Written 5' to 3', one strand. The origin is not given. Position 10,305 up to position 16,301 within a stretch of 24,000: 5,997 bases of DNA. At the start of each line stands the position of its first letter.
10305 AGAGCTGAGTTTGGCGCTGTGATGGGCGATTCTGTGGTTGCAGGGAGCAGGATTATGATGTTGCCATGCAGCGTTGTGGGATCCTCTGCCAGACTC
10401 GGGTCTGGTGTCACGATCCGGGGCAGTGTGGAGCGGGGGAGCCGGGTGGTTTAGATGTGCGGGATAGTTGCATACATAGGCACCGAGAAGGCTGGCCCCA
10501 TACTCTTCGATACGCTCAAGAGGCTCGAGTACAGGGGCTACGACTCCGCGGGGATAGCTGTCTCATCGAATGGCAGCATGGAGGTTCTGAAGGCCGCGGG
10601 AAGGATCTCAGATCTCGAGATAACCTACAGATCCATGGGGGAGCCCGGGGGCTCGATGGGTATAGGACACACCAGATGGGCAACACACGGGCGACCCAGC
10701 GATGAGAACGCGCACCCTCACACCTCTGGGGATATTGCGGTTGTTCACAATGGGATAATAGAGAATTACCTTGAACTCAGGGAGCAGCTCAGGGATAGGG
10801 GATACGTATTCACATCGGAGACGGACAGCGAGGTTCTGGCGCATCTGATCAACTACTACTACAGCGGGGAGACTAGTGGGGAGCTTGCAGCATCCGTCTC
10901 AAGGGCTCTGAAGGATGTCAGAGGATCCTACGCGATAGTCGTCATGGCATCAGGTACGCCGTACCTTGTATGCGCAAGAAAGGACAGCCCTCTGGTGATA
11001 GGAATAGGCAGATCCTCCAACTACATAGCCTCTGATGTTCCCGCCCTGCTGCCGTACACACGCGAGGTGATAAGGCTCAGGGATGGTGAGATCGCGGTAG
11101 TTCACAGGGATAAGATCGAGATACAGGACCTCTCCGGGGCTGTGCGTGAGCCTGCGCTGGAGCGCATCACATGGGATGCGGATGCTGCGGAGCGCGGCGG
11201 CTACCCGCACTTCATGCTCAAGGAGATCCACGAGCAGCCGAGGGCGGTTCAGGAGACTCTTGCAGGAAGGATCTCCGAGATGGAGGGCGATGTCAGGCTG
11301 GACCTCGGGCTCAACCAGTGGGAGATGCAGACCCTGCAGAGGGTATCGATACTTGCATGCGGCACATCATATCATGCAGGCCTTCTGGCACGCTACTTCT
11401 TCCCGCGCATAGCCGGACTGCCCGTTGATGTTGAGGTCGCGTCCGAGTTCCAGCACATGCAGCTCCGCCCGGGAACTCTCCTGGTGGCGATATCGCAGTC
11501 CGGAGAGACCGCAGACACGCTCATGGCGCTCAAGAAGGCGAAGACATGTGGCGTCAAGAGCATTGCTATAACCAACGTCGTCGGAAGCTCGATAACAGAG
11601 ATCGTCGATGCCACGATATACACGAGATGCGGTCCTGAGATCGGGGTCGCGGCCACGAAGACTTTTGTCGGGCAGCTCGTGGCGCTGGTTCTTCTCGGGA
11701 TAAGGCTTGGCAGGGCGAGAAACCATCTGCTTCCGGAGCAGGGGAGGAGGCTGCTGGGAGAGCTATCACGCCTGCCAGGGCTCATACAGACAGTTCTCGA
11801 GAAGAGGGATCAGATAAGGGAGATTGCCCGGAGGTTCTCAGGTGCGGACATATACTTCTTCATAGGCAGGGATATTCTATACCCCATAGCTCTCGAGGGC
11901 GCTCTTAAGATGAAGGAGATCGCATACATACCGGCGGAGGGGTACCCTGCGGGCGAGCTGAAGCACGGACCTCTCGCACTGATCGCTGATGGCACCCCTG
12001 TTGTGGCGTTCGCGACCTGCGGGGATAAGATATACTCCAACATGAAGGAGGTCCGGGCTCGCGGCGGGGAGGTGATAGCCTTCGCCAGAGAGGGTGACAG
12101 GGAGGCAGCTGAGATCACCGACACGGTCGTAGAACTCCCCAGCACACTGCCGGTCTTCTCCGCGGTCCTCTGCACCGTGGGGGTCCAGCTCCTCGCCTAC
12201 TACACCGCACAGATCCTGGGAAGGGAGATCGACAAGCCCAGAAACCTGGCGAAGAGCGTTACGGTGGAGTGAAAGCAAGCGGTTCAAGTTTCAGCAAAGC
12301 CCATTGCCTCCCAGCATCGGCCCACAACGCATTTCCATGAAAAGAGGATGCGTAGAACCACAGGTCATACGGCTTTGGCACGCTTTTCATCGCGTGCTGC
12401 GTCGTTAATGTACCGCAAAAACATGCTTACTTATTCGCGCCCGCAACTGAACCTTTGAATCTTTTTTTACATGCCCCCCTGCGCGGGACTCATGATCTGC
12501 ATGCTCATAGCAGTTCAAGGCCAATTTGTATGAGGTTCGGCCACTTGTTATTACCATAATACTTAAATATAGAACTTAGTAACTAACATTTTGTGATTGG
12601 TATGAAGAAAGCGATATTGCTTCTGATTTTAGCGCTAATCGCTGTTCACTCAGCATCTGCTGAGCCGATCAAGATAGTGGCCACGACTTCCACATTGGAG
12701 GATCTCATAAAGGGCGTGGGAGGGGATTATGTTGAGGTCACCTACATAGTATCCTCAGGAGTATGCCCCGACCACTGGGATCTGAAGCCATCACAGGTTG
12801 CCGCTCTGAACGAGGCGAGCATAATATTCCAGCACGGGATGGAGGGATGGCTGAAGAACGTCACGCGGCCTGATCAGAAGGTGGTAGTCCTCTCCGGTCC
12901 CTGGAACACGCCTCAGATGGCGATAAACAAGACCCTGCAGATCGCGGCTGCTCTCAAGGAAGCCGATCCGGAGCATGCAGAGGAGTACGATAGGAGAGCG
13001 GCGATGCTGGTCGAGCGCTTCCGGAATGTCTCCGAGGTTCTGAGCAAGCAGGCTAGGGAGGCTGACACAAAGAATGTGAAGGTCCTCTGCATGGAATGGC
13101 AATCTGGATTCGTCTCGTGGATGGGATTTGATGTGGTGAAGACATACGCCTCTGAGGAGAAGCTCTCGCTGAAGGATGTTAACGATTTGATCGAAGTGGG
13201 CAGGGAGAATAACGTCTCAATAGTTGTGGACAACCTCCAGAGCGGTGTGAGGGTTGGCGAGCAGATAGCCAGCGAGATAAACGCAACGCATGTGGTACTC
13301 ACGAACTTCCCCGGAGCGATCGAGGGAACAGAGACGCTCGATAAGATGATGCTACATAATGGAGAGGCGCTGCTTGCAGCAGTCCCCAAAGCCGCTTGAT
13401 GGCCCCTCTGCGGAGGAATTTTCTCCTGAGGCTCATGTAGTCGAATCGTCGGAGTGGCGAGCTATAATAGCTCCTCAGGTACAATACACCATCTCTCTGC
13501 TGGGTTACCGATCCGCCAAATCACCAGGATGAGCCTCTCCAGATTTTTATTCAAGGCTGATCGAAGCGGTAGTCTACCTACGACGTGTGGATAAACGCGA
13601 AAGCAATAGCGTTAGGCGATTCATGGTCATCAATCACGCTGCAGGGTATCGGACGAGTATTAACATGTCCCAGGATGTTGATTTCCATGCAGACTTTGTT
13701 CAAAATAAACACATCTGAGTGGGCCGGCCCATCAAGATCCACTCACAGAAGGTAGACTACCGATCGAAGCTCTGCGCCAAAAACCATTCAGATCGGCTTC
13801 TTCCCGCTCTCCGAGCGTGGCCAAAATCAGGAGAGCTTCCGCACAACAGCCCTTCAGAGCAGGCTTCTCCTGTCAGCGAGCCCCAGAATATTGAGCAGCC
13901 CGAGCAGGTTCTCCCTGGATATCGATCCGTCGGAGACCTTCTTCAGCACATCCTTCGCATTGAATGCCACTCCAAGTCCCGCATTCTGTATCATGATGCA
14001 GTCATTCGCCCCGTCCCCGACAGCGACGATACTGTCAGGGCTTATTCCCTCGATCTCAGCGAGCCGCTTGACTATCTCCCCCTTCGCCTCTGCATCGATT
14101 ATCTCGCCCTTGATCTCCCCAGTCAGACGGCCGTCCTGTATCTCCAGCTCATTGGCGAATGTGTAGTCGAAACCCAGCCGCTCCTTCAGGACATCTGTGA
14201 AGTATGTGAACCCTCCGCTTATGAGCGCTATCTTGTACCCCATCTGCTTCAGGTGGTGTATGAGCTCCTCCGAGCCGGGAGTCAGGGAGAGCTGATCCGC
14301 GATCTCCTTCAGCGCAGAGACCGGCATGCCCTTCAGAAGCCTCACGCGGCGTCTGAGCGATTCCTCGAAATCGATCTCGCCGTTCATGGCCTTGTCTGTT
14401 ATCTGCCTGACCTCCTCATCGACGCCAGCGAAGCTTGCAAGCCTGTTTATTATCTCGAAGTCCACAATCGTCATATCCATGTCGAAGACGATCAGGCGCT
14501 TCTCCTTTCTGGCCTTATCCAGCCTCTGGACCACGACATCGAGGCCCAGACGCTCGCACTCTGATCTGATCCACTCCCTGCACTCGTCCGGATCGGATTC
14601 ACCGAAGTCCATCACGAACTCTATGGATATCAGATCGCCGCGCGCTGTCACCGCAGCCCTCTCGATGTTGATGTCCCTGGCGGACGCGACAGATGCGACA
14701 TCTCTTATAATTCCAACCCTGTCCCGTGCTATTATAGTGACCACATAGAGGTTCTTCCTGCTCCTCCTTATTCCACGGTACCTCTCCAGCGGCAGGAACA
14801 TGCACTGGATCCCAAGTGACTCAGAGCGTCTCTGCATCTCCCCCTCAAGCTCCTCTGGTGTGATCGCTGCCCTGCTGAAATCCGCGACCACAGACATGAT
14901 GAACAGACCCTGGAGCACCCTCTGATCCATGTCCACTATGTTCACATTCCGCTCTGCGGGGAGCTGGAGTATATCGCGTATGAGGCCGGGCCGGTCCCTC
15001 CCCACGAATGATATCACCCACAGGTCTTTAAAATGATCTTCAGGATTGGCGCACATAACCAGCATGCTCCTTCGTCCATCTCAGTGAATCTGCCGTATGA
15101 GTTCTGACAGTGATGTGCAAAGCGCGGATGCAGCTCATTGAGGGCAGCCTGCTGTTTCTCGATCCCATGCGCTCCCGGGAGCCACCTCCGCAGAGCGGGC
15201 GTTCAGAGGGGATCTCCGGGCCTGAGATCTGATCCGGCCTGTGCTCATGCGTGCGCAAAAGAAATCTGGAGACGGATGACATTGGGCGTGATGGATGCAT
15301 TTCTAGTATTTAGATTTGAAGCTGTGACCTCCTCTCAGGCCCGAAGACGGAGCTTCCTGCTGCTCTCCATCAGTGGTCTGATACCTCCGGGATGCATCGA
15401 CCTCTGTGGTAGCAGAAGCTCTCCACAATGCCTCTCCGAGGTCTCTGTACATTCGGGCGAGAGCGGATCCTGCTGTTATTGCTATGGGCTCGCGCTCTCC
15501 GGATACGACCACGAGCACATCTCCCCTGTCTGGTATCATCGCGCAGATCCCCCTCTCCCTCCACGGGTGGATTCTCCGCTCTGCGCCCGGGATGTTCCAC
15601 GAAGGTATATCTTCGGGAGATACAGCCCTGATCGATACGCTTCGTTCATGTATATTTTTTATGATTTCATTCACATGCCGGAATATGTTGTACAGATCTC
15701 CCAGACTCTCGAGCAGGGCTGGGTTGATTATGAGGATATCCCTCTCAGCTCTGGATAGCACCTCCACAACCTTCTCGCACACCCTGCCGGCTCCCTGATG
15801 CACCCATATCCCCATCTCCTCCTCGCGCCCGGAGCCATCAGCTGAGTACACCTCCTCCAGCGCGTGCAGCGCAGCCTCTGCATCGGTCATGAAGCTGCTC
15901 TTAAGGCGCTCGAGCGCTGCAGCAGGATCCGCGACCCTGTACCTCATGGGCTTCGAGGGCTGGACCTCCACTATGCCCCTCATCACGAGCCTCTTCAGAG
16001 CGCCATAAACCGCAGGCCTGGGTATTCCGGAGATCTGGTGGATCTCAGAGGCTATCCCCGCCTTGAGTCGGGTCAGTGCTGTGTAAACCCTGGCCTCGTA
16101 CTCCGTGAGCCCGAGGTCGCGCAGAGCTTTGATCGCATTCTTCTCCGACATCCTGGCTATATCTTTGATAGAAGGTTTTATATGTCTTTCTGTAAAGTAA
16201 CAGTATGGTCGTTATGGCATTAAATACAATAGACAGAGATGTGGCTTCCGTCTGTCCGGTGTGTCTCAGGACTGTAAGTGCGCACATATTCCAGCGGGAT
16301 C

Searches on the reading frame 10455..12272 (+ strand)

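Call 7: search_protein_families(library=pfam, proteins=[window:10455-12272:+], max_evalue=0.001)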
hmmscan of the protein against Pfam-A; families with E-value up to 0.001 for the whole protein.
window:10455-12272:+ (605 aa): 4 families
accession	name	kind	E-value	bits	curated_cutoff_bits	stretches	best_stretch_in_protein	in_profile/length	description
PF01380.27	SIS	-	5.2e-47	159.4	25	2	296-416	7-130/131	SIS domain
PF13522.11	GATase_6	-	1.1e-19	71.2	27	1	67-193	11-129/130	Glutamine amidotransferase domain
PF13537.11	GATase_7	-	2.1e-15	57.2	25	1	84-199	11-122/123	Glutamine amidotransferase domain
PF13580.11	SIS_2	-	2.1e-06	28.2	27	1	333-373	97-137/138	SIS domain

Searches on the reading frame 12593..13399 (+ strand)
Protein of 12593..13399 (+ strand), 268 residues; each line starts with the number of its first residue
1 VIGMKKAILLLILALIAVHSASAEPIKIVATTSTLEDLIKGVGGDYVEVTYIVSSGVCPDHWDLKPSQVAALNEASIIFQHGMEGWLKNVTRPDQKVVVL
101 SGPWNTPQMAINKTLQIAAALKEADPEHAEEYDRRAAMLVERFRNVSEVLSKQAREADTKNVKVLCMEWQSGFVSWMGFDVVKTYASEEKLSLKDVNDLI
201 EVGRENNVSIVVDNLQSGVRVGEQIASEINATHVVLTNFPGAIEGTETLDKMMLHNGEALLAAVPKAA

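Call 7: search_protein_families(library=pfam, proteins=[window:12593-13399:+], max_evalue=0.001)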
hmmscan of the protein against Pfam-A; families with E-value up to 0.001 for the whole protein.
window:12593-13399:+ (268 aa): 1 family
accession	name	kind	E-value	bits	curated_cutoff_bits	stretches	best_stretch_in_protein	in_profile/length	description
PF01297.22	ZnuA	-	2.6e-32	112.8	29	1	28-261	1-261/263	Zinc-uptake complex component A periplasmic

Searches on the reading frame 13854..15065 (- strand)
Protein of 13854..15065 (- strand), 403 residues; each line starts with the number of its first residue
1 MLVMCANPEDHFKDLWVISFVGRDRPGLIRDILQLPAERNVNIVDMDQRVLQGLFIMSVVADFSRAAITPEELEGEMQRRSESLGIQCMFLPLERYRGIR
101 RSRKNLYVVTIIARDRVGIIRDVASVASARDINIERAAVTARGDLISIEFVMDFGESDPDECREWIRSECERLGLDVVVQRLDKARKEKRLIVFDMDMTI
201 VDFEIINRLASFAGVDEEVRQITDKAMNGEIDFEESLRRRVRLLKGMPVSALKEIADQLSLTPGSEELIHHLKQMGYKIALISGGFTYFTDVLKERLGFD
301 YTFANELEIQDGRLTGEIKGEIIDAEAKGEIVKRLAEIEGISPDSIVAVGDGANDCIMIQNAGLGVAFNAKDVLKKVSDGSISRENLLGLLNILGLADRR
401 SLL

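Call 7: search_protein_families(library=pfam, proteins=[window:13854-15065:-], max_evalue=0.001)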
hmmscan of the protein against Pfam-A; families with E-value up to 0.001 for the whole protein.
window:13854-15065:- (403 aa): 9 families
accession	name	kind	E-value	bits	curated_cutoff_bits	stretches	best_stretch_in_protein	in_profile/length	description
PF00702.32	Hydrolase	-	1.7e-25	91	26.4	1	190-363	2-191/191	haloacid dehalogenase-like hydrolase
PF12710.13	HAD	-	1.9e-21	77.8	27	1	192-356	1-185/189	haloacid dehalogenase-like hydrolase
PF01842.31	ACT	-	8e-14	51.5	27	2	17-62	2-50/66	ACT domain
PF13740.12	ACT_6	-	8.6e-12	45.2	23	1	17-90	4-75/76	ACT domain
PF08282.18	Hydrolase_3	-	6.5e-10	39.6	20.9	1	327-389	187-250/255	haloacid dehalogenase-like hydrolase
PF13291.12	ACT_4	-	3.9e-09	37.5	27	0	18-57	9-50/80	ACT domain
PF06888.18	Put_Phosphatase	-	2.2e-08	34.3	27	1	191-304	2-117/234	Putative Phosphatase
PF13419.12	HAD_2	-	5.7e-07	30.3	23.8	1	192-367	1-176/178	Haloacid dehalogenase-like hydrolase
PF22629.2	ACT_AHAS_ss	-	3.7e-06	27.4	27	0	111-141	3-33/67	AHAS small subunit-like ACT domain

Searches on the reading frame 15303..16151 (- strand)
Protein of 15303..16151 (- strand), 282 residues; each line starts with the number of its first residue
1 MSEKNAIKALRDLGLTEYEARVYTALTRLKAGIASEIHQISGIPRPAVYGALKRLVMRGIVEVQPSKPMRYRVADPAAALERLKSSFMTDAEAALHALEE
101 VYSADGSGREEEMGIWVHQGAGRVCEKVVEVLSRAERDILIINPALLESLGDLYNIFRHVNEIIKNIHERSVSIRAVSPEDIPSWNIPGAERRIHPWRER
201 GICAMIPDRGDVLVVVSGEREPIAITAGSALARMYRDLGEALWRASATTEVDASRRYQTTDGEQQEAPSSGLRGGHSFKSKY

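Call 7: search_protein_families(library=pfam, proteins=[window:15303-16151:-], max_evalue=0.001)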
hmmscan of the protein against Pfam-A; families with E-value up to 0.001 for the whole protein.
window:15303-16151:- (282 aa): 2 families
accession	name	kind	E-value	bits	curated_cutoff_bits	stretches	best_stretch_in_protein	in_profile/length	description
PF01978.25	TrmB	-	1.2e-20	73.6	25.6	1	10-76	1-67/68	Sugar-specific transcriptional regulator TrmB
PF09339.16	HTH_IclR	-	0.00011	22.3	22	1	34-64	21-51/52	IclR helix-turn-helix domain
